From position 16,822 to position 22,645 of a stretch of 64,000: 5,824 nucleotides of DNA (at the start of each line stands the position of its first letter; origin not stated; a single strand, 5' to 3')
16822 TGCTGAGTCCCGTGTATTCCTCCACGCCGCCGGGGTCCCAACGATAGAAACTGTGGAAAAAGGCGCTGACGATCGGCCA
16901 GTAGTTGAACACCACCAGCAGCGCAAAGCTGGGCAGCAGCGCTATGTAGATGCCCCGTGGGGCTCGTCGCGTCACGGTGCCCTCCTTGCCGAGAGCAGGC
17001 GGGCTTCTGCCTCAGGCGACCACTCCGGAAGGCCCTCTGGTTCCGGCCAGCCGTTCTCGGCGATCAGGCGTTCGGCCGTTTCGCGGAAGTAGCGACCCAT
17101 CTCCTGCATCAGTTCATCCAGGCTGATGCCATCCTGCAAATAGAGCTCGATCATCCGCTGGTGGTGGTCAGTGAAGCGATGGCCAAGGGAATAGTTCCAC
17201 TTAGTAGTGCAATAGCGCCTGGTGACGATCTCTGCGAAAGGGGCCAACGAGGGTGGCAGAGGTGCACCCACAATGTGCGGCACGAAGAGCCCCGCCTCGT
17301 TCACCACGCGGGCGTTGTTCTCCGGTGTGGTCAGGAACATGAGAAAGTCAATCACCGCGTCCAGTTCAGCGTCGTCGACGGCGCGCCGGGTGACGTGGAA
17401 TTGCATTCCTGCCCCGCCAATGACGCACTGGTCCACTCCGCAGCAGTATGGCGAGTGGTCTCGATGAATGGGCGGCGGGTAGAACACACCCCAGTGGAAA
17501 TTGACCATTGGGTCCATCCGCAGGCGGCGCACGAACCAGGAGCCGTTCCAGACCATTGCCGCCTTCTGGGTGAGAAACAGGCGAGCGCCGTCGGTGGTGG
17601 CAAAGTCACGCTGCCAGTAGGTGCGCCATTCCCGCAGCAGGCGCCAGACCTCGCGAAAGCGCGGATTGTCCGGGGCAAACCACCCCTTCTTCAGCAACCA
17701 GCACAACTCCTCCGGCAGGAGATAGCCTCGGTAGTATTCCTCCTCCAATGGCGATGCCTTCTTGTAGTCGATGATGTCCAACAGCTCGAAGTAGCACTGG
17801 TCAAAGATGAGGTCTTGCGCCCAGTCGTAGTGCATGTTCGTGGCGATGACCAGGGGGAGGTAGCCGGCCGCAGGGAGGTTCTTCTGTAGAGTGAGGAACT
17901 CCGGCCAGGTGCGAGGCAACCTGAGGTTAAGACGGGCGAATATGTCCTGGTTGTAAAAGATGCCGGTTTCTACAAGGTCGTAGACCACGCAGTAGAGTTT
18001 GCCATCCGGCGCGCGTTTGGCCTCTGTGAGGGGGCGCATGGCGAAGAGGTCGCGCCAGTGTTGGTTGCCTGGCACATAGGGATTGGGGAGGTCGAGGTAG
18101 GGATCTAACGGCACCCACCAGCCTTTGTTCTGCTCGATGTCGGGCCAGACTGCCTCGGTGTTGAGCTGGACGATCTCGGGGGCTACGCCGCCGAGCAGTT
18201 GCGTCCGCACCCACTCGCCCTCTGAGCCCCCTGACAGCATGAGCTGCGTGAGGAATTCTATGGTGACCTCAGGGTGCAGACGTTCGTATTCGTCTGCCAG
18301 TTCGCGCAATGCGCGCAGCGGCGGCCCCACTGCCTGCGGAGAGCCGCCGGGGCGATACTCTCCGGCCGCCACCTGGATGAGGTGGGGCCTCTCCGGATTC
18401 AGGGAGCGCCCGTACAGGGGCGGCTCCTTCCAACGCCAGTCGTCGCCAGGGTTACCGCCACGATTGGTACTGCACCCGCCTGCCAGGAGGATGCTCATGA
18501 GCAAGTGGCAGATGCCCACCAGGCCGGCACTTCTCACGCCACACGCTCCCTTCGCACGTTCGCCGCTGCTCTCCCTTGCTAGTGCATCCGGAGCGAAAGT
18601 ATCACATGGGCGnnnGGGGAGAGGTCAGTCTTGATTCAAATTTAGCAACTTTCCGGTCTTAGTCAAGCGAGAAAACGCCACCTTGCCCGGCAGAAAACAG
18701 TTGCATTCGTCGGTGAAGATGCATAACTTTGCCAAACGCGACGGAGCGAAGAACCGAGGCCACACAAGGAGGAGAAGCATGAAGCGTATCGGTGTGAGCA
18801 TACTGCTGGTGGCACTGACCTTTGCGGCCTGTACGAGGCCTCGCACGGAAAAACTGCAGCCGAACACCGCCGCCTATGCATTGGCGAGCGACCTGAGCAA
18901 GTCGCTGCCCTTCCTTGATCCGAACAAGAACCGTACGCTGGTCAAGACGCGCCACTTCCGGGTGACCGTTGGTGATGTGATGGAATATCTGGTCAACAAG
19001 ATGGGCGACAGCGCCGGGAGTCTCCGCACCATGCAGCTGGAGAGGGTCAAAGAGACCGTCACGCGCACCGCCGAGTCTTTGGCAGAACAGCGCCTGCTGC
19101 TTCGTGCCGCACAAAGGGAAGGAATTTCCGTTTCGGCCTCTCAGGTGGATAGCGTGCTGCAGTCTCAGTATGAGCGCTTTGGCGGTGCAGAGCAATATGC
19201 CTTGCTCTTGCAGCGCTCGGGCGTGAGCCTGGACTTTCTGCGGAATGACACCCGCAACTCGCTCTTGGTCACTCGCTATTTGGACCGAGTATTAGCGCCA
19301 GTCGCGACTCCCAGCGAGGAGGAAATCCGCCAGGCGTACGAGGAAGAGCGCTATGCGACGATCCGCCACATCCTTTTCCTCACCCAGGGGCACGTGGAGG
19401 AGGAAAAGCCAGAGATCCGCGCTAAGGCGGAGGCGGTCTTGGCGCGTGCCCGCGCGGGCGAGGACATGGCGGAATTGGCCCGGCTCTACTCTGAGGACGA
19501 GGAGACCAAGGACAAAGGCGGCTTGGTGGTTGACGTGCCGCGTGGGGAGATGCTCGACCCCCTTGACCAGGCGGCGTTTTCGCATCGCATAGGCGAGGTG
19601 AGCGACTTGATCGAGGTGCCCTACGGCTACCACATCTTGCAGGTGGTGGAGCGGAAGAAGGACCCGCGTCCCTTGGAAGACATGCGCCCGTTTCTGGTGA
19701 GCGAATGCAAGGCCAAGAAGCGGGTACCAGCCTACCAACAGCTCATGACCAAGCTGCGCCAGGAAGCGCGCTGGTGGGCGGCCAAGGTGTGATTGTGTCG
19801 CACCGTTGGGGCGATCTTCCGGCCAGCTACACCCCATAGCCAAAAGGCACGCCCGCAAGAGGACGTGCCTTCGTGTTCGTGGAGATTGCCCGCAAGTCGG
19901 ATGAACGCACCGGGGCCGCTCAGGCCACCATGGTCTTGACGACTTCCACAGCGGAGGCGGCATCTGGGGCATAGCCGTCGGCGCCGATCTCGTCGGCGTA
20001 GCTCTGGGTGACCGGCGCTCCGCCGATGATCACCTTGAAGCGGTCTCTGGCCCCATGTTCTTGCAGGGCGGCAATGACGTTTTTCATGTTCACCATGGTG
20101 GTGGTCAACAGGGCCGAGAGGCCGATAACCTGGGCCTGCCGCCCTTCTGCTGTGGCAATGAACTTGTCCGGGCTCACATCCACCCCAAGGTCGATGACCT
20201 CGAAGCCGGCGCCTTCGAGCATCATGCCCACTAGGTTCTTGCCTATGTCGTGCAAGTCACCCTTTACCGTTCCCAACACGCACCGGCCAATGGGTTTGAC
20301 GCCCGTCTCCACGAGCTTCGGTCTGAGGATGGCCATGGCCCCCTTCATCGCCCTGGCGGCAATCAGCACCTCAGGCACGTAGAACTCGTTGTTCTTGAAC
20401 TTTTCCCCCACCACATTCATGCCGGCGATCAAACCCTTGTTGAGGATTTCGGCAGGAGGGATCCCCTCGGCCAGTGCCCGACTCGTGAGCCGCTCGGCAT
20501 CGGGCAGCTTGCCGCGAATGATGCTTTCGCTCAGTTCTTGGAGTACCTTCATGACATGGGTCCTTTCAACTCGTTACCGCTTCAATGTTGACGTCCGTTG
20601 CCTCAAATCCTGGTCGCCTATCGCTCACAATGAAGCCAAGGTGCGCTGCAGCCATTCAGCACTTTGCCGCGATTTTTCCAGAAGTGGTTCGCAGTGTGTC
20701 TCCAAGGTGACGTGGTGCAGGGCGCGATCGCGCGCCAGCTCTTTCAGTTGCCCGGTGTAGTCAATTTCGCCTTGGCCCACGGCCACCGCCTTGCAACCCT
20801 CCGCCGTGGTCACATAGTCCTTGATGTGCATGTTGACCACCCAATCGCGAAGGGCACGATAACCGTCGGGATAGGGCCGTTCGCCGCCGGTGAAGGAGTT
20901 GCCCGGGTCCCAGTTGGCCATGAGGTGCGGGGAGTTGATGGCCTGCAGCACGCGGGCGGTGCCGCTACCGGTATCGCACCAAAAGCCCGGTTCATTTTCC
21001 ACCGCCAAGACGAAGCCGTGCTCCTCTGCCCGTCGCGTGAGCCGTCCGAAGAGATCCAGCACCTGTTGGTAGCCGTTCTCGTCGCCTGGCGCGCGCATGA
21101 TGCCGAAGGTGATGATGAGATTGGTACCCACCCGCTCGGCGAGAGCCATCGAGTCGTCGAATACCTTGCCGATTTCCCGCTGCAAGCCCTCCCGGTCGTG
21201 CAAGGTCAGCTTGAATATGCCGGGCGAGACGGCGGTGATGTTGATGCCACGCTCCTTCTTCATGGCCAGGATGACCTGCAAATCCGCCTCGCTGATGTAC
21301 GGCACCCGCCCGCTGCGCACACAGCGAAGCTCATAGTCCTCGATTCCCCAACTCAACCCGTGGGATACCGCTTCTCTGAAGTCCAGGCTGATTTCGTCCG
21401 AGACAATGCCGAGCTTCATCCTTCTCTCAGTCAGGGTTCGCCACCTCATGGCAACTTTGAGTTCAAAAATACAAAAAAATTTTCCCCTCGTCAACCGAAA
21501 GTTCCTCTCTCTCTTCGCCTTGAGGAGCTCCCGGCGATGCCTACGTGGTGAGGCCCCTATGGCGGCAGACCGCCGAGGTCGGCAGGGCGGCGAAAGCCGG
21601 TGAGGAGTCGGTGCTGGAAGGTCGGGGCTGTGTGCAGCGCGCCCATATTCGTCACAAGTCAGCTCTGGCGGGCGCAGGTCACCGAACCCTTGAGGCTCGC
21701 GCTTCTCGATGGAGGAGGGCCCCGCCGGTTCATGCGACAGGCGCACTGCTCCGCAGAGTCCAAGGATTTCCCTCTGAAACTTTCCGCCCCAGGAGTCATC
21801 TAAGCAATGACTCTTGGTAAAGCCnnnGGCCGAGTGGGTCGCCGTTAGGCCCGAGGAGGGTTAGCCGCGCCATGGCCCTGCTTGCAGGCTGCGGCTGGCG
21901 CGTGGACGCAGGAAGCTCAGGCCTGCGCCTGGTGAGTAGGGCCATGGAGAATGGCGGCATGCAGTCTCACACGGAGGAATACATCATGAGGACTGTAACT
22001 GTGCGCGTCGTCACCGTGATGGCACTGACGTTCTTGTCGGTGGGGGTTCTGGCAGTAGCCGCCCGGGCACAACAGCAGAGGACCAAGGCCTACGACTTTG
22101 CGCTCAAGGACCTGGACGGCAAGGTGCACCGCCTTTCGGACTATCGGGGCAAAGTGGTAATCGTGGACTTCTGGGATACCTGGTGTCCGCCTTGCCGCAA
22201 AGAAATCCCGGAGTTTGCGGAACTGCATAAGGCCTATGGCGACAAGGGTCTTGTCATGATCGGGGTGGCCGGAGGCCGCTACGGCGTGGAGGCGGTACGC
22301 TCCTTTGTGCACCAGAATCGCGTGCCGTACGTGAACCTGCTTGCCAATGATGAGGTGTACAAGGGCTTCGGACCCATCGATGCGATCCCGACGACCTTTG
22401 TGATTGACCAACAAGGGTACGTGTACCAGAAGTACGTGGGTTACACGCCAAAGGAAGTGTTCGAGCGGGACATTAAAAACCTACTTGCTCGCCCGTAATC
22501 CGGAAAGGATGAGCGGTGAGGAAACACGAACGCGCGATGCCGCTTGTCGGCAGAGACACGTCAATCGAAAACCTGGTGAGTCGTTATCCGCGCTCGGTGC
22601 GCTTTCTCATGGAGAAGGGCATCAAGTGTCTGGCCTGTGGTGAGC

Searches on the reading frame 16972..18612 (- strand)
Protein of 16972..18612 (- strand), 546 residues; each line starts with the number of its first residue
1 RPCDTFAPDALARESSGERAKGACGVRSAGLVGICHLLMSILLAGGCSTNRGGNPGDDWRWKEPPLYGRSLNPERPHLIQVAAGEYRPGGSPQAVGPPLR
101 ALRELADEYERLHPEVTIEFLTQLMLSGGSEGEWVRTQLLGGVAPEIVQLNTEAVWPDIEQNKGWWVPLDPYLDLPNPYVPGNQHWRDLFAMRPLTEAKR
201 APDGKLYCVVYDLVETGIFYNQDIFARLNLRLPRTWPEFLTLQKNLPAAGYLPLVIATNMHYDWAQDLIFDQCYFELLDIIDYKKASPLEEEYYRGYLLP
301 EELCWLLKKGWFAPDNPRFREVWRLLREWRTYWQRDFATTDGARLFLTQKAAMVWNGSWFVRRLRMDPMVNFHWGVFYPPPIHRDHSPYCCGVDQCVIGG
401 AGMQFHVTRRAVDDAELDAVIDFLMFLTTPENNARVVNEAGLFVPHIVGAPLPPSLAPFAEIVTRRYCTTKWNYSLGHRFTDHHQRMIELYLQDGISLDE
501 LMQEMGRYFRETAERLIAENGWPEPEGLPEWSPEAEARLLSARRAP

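Call 42: search_protein_families(library=pfam, proteins=[window:16972-18612:-], max_evalue=1e-7)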
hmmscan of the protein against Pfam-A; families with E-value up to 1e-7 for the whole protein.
window:16972-18612:- (546 aa): 2 families
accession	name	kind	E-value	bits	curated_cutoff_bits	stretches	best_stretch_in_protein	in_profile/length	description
PF01547.30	SBP_bac_1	-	2.4e-16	61.1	26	1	101-257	9-152/307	Bacterial extracellular solute-binding protein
PF13416.11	SBP_bac_8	-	3e-15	57.2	27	1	105-450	2-265/279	Bacterial extracellular solute-binding protein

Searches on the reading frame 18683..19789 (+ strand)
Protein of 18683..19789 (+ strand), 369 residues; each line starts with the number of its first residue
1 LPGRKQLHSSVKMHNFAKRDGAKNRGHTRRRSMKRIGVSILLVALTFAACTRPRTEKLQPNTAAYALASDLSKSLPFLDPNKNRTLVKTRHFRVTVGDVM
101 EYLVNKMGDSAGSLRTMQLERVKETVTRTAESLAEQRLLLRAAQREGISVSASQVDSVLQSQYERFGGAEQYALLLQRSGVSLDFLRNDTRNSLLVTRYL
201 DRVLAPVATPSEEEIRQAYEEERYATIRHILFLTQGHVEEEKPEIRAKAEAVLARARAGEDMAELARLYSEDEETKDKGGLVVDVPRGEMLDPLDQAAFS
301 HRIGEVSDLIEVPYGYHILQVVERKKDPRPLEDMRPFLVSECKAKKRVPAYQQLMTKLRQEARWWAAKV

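Call 42: search_protein_families(library=pfam, proteins=[window:18683-19789:+], max_evalue=1e-7)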
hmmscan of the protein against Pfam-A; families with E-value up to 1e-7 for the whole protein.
window:18683-19789:+ (369 aa): 3 families
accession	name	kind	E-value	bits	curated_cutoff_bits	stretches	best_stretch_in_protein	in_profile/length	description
PF00639.27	Rotamase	-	1.2e-21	77.9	21.7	1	229-321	1-95/97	PPIC-type PPIASE domain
PF13616.12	Rotamase_3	-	2.1e-21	77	22.5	1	223-325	14-116/116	PPIC-type PPIASE domain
PF13145.12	Rotamase_2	-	1.7e-12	48.6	27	1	210-336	1-121/121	PPIC-type PPIASE domain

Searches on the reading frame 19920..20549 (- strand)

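Call 42: search_protein_families(library=pfam, proteins=[window:19920-20549:-], max_evalue=1e-7)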
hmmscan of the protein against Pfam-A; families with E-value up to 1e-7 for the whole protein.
window:19920-20549:- (209 aa): 2 families
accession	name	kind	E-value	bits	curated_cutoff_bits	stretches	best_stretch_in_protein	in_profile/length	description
PF02310.24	B12-binding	-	5.4e-31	107.4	32.1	1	89-201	2-120/121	B12 binding domain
PF02607.22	B12-binding_2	-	5.7e-23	81.3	23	1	2-75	1-73/74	B12 binding domain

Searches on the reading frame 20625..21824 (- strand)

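Call 42: search_protein_families(library=pfam, proteins=[window:20625-21824:-], max_evalue=1e-7)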
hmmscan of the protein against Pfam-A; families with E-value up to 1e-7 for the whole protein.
window:20625-21824:- (399 aa): 1 family
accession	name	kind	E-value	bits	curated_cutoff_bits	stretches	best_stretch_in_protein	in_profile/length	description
PF01261.30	AP_endonuc_2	-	3.2e-28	99.5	31.1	1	159-394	7-248/249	Xylose isomerase-like TIM barrel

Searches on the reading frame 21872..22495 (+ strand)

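Call 42: search_protein_families(library=pfam, proteins=[window:21872-22495:+], max_evalue=1e-7)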
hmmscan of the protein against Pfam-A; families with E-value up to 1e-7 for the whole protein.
window:21872-22495:+ (208 aa): 5 families
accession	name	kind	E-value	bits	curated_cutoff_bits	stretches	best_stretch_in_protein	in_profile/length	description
PF00578.27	AhpC-TSA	-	8.6e-24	84.3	26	1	71-185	3-122/124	AhpC/TSA family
PF08534.16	Redoxin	-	5.7e-21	75.3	26.6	1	71-203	4-146/148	Redoxin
PF13905.12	Thioredoxin_8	-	2.9e-10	40.8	27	1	93-184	1-94/94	Thioredoxin-like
PF00085.26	Thioredoxin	-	1.8e-08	34.8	23.5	0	94-131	19-50/103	Thioredoxin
PF13098.12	Thioredoxin_2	-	2.8e-08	34.5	27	1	93-198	5-101/104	Thioredoxin-like domain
